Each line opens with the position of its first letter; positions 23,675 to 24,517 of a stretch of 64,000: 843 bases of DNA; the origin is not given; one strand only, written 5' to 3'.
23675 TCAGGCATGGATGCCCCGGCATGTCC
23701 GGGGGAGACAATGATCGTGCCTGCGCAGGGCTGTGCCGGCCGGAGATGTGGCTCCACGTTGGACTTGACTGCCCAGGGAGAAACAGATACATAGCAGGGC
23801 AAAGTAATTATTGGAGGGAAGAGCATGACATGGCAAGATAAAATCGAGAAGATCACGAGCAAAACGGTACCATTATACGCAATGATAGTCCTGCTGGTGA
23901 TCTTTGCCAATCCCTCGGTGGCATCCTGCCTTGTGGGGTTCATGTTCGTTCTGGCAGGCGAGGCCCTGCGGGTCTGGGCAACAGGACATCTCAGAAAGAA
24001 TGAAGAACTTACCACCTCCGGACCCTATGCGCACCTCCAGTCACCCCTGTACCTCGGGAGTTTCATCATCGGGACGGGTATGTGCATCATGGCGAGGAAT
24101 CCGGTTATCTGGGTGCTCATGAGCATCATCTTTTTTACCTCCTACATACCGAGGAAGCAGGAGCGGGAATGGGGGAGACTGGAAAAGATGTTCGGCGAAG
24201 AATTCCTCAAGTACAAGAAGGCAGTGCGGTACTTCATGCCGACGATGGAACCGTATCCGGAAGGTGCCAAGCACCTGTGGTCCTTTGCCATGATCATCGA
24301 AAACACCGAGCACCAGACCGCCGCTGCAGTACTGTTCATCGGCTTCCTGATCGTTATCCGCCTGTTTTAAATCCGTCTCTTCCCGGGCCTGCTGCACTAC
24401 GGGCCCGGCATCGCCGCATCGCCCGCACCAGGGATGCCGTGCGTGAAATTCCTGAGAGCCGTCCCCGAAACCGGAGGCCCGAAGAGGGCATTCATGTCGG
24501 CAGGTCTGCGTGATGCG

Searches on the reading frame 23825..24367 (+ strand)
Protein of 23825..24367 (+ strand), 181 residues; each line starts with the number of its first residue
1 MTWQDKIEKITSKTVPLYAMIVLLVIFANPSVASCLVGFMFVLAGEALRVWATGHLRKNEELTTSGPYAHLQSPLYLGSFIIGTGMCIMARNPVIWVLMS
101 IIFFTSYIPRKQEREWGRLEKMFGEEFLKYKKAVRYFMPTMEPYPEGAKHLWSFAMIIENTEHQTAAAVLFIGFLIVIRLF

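Call 23: search_protein_families(library=pfam, proteins=[window:23825-24367:+], max_evalue=0.01)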
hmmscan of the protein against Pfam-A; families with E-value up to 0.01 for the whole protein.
window:23825-24367:+ (181 aa): 4 families
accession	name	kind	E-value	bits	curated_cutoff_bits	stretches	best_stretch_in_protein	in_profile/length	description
PF04191.18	PEMT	-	2.1e-07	31.7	25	1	52-125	30-104/105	Phospholipid methyltransferase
PF04140.19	ICMT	-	7.7e-05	23.5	24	1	57-106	30-84/95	Isoprenylcysteine carboxyl methyltransferase (ICMT) family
PF01222.22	ERG4_ERG24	-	0.0004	19.7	27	1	59-137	348-426/432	Ergosterol biosynthesis ERG4/ERG24 family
PF07843.16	DUF1634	-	0.0075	16.8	27.5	0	36-105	10-79/102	Protein of unknown function (DUF1634)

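Call 39: search_protein_families(library=ncbifam, proteins=[window:23825-24367:+], max_evalue=0.01)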
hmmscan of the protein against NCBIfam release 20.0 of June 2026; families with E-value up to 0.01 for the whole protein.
window:23825-24367:+ (181 aa): 2 families
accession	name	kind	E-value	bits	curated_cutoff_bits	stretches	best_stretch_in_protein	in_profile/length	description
TIGR04571.1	LmtA_Leptospira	exception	3e-08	33.7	325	1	63-159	89-183/252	lipid A Kdo2 1-phosphate O-methyltransferase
NF040696.1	isopcys_mtase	equivalog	5.5e-07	29.6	160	1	41-140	89-189/190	protein-S-isoprenylcysteine O-methyltransferase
